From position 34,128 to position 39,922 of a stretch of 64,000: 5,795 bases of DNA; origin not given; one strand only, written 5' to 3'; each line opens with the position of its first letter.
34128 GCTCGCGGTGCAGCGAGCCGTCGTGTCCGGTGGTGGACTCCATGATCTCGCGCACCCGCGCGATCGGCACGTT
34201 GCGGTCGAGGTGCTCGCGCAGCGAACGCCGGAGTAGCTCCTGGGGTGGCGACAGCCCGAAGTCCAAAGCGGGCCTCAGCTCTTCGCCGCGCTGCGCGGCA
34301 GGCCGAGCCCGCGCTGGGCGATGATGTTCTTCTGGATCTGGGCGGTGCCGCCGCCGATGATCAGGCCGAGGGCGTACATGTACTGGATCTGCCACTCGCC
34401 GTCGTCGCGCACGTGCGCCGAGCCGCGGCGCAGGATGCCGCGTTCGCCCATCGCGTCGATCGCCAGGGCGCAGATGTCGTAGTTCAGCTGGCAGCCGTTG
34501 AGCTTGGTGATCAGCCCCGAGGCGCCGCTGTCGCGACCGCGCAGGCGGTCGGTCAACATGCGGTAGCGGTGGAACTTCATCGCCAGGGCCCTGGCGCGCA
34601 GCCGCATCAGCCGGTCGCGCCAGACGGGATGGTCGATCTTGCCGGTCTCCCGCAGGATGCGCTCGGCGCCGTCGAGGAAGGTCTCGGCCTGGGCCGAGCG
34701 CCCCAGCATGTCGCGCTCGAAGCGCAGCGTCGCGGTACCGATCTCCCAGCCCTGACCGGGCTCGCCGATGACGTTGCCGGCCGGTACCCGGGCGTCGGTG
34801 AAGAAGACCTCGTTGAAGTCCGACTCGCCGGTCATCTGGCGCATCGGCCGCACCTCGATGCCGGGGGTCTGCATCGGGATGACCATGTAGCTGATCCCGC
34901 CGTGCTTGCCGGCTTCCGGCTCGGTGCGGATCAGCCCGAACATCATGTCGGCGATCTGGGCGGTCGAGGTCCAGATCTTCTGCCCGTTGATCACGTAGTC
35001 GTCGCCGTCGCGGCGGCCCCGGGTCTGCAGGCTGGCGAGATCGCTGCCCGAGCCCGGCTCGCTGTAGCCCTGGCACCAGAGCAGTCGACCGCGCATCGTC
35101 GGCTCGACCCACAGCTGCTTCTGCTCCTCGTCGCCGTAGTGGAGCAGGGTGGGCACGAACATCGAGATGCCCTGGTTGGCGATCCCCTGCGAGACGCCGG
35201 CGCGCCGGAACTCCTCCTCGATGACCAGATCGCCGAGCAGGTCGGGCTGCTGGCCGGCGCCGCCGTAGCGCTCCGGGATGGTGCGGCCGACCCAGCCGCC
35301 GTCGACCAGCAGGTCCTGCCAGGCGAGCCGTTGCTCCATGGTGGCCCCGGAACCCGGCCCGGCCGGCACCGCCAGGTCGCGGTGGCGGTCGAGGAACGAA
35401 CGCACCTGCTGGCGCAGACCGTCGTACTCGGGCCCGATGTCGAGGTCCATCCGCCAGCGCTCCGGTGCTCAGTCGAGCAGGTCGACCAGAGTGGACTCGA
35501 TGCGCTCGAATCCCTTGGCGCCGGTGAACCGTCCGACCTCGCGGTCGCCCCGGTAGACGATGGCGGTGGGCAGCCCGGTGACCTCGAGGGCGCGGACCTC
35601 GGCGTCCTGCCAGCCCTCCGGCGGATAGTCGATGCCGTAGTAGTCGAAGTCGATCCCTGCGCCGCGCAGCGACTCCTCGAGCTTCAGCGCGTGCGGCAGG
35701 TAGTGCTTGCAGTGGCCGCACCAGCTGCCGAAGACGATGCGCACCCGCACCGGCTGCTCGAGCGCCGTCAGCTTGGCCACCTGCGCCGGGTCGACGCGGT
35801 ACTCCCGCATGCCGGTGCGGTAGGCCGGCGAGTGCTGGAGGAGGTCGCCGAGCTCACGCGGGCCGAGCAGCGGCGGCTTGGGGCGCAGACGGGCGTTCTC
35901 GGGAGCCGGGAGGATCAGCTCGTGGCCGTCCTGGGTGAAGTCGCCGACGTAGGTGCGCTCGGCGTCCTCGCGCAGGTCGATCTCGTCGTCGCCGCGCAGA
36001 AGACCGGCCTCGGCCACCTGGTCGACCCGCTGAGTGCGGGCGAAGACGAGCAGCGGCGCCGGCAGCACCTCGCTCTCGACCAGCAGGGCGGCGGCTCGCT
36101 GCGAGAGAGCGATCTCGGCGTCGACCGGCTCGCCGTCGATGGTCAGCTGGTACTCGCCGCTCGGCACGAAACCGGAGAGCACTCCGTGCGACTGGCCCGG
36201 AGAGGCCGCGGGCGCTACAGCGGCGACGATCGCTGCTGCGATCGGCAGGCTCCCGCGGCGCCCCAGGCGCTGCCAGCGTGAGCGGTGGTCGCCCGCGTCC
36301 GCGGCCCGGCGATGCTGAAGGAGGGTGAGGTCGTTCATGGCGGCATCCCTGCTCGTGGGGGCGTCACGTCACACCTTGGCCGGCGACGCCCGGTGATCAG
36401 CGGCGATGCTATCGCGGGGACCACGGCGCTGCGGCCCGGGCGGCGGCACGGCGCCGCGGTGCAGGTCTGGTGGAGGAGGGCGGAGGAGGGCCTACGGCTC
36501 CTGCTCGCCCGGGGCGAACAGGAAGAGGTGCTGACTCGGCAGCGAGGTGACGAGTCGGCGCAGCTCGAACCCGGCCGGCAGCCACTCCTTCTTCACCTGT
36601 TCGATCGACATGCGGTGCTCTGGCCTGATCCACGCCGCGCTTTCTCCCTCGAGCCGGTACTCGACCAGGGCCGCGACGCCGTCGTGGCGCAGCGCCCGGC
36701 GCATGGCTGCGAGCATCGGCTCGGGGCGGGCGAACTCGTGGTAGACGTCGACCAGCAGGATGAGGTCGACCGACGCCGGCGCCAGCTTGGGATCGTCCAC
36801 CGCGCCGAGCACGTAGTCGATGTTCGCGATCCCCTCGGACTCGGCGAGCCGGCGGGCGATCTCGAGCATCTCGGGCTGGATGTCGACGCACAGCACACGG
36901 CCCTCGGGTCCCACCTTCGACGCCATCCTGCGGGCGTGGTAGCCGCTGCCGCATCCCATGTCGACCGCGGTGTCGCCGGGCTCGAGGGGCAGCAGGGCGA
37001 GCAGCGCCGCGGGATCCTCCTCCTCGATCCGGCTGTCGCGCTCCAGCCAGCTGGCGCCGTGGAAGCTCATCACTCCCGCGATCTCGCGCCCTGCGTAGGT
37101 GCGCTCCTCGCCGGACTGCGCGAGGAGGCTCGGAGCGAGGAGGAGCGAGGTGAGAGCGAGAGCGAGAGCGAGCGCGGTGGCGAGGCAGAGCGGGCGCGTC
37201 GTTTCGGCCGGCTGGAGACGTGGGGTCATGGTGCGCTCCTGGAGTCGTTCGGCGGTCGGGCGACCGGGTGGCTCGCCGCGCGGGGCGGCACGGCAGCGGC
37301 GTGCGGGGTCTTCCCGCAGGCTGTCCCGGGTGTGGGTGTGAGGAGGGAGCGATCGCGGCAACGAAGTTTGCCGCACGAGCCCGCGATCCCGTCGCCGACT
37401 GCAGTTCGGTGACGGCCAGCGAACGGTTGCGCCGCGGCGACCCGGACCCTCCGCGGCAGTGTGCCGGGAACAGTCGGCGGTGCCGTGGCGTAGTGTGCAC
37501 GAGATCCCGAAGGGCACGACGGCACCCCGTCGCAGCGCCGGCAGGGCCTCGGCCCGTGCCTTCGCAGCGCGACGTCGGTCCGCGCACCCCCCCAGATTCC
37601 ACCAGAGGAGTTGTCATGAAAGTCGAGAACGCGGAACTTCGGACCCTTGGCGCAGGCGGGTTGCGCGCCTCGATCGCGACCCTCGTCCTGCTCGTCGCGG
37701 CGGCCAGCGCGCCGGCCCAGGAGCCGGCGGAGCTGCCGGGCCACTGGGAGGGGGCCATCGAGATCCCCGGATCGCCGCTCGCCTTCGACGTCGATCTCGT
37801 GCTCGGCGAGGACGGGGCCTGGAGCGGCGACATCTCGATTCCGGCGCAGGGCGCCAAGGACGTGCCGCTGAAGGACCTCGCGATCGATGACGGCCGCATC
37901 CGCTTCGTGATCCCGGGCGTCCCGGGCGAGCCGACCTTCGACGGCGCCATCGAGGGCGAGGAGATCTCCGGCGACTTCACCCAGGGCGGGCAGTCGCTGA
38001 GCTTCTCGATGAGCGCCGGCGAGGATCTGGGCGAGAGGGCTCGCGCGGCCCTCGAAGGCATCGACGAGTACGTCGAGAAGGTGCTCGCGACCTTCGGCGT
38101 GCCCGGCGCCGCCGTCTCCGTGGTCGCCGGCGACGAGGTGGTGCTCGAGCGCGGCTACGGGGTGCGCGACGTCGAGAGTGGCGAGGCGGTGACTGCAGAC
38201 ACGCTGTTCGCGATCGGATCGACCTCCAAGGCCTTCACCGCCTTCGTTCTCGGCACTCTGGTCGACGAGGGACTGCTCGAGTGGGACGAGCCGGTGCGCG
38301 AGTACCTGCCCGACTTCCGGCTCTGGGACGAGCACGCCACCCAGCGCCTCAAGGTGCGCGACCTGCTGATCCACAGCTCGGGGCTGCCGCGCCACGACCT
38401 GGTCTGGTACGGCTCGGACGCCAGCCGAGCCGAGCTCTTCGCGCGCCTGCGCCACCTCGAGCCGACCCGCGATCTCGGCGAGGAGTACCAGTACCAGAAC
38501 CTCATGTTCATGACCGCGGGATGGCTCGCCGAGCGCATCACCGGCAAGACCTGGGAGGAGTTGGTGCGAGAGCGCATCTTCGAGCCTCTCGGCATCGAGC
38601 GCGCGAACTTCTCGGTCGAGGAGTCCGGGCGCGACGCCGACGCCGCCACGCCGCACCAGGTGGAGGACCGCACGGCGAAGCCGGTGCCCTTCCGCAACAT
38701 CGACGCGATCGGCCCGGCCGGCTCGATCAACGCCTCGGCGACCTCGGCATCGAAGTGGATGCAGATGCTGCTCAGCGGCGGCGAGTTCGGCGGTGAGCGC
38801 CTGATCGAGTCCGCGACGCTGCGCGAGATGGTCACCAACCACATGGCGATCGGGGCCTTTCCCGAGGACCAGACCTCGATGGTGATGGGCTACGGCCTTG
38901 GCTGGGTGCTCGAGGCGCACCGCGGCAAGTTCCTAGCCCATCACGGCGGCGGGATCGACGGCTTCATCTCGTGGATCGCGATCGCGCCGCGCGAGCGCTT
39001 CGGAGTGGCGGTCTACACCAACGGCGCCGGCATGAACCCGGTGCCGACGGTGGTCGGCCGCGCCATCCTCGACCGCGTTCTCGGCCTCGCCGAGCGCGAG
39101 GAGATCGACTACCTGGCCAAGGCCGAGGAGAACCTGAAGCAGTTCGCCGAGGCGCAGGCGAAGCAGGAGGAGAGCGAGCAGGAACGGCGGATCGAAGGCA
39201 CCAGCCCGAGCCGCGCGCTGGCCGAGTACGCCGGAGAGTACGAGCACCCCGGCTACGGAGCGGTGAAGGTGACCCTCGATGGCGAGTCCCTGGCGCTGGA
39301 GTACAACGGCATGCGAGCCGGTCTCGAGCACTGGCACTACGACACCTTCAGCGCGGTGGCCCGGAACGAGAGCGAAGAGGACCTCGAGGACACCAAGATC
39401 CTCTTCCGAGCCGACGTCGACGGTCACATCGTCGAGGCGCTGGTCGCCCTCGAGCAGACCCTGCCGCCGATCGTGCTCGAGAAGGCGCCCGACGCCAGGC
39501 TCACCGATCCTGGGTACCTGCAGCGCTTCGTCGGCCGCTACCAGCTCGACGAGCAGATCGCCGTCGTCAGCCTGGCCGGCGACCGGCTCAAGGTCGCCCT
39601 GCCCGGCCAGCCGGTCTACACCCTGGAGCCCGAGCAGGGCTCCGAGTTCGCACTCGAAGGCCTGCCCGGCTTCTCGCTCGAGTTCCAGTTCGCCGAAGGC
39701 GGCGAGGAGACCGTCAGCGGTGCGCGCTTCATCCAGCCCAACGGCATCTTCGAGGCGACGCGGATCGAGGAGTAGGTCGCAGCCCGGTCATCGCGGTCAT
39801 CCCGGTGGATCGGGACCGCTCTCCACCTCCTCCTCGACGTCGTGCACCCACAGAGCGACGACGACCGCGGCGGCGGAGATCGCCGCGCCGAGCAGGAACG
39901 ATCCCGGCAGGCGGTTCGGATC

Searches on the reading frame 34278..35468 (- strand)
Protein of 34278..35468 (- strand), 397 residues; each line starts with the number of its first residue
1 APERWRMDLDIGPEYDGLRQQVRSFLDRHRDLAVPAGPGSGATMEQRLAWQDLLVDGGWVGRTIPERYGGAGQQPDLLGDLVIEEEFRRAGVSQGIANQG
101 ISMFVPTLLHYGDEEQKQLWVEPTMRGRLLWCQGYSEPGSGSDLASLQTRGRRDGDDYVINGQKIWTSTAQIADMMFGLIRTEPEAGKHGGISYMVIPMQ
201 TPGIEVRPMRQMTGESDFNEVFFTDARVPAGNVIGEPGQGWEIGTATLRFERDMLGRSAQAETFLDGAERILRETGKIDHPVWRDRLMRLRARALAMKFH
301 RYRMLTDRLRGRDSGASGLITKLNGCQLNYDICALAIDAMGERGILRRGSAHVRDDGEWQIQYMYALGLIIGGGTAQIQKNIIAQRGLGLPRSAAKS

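Call 24: search_protein_families(library=pfam, proteins=[window:34278-35468:-], max_evalue=0.0001)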
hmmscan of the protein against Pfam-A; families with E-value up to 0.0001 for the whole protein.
window:34278-35468:- (397 aa): 3 families
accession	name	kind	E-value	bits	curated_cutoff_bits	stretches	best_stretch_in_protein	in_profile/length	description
PF02770.24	Acyl-CoA_dh_M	-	1.5e-21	76.8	33.3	1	132-225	1-96/97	Acyl-CoA dehydrogenase, middle domain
PF02771.21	Acyl-CoA_dh_N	-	1.6e-13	51.5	22.9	1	14-127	3-112/113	Acyl-CoA dehydrogenase, N-terminal domain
PF00441.29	Acyl-CoA_dh_1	-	2.8e-13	50.7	22.4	1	238-387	1-149/150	Acyl-CoA dehydrogenase, C-terminal domain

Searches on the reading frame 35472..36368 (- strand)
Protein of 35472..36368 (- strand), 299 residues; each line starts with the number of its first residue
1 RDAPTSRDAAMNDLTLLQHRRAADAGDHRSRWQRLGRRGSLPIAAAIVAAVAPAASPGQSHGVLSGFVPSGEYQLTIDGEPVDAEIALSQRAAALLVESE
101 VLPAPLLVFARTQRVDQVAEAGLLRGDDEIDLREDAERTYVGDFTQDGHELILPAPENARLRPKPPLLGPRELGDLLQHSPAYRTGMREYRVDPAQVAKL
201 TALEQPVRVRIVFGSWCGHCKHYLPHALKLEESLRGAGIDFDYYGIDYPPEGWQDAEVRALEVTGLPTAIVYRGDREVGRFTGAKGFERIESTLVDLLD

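Call 24: search_protein_families(library=pfam, proteins=[window:35472-36368:-], max_evalue=0.0001)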
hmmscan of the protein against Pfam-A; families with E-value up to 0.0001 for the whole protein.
window:35472-36368:- (299 aa): 1 family
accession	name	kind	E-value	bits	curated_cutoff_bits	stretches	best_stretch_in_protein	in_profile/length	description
PF00085.26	Thioredoxin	-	6.7e-07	29.7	23.5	1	213-294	26-101/103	Thioredoxin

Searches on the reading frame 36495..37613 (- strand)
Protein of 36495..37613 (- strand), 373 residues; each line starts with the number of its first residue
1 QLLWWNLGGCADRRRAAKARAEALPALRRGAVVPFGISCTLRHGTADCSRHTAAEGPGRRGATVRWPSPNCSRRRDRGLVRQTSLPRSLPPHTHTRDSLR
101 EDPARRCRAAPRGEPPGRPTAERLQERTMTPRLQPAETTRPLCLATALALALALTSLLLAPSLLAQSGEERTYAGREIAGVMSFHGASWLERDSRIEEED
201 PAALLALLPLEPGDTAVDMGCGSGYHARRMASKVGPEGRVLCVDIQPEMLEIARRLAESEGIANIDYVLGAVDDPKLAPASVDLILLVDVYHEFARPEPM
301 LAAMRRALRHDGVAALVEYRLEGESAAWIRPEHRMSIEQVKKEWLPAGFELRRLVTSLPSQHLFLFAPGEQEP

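Call 25: search_protein_families(library=pfam, proteins=[window:36495-37613:-], max_evalue=0.0001)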
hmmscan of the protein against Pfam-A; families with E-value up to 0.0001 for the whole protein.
window:36495-37613:- (373 aa): 11 families
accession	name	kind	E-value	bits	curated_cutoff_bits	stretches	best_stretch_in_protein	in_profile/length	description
PF13847.12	Methyltransf_31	-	3.6e-19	69.3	27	1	211-335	2-128/145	Methyltransferase domain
PF13649.12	Methyltransf_25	-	5.6e-19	69.1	27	1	217-312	2-97/97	Methyltransferase domain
PF08241.18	Methyltransf_11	-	2.6e-18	66.9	21.2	1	217-315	1-94/95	Methyltransferase domain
PF08242.18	Methyltransf_12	-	6e-14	53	30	1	217-313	1-97/98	Methyltransferase domain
PF01209.24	Ubie_methyltran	-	3.6e-10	40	20.1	1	212-318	47-153/233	ubiE/COQ5 methyltransferase family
PF01135.25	PCMT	-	1.1e-09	38.8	20.3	1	202-270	63-131/210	Protein-L-isoaspartate(D-aspartate) O-methyltransferase (PCMT)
PF13489.12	Methyltransf_23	-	9.1e-08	32.4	27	1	203-331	11-137/164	Methyltransferase domain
PF05175.20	MTS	-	6e-06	26.4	23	1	203-317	22-139/170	Methyltransferase small domain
PF08003.17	Methyltransf_9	-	1.6e-05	24.5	23.8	1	213-336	116-237/315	Protein of unknown function (DUF1698)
PF00891.24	Methyltransf_2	-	1.9e-05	24.6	22.3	1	204-322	54-170/210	O-methyltransferase domain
PF13679.12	Methyltransf_32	-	4.6e-05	23.9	27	1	214-265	27-82/143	Methyltransferase domain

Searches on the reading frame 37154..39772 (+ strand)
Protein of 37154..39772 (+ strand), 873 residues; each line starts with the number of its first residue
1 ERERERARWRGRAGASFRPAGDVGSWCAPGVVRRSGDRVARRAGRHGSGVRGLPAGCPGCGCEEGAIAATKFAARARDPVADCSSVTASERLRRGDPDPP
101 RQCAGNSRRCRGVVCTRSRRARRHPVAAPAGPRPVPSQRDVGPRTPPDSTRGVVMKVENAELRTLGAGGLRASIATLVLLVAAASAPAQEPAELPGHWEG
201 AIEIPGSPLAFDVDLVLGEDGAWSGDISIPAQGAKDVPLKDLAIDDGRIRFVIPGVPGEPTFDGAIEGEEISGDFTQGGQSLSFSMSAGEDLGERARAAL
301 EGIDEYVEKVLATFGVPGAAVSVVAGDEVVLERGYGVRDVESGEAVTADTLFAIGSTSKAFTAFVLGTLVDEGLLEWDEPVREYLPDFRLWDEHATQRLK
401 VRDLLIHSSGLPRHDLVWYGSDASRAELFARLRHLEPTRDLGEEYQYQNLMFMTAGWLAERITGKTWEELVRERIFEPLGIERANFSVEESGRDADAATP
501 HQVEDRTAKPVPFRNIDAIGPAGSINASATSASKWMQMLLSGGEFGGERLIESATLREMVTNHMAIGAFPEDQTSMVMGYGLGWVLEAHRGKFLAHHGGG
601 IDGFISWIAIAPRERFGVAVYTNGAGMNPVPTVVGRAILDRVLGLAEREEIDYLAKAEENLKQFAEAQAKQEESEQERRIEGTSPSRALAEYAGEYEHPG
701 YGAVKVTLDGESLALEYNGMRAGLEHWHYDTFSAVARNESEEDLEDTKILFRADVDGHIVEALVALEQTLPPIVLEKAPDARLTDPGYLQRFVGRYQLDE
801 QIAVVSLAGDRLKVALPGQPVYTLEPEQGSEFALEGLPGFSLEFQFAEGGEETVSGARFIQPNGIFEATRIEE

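Call 25: search_protein_families(library=pfam, proteins=[window:37154-39772:+], max_evalue=0.0001)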
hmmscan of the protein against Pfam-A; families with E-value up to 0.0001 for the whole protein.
window:37154-39772:+ (873 aa): 2 families
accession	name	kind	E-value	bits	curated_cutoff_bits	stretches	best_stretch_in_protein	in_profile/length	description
PF00144.29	Beta-lactamase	-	1.9e-71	241.3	27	1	304-640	2-326/329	Beta-lactamase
PF11954.13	DUF3471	-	5.6e-22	78.5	29.3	1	679-765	2-89/103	Domain of unknown function (DUF3471)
